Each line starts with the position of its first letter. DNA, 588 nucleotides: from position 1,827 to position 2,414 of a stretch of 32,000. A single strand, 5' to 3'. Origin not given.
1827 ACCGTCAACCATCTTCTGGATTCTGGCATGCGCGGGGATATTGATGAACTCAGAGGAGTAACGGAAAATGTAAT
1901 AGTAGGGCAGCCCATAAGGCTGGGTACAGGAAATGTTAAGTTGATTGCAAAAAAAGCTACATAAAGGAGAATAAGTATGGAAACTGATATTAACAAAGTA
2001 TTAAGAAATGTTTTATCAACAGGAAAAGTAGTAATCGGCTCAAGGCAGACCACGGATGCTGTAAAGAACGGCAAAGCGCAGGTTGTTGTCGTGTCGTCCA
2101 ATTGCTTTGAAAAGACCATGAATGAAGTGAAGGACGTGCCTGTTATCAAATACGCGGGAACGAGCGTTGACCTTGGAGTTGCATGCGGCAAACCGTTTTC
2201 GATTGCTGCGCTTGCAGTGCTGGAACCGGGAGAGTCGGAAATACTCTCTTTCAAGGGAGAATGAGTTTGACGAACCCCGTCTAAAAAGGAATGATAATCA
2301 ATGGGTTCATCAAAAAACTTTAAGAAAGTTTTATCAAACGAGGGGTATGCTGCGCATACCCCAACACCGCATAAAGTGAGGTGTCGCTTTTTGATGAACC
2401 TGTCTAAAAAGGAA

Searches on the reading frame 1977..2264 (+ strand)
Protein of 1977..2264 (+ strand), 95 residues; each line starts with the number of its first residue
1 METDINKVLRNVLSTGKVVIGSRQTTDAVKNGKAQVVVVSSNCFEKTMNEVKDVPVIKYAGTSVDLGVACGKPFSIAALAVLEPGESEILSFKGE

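Call 45: search_protein_families(library=pfam, proteins=[window:1977-2264:+], max_evalue=0.001)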
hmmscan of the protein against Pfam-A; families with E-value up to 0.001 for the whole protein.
window:1977-2264:+ (95 aa): 1 family
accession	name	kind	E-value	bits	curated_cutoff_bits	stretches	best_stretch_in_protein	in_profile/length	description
PF01248.31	Ribosomal_L7Ae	-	1.1e-15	57.5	22.1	1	4-90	2-94/95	Ribosomal protein L7Ae/L30e/S12e/Gadd45 family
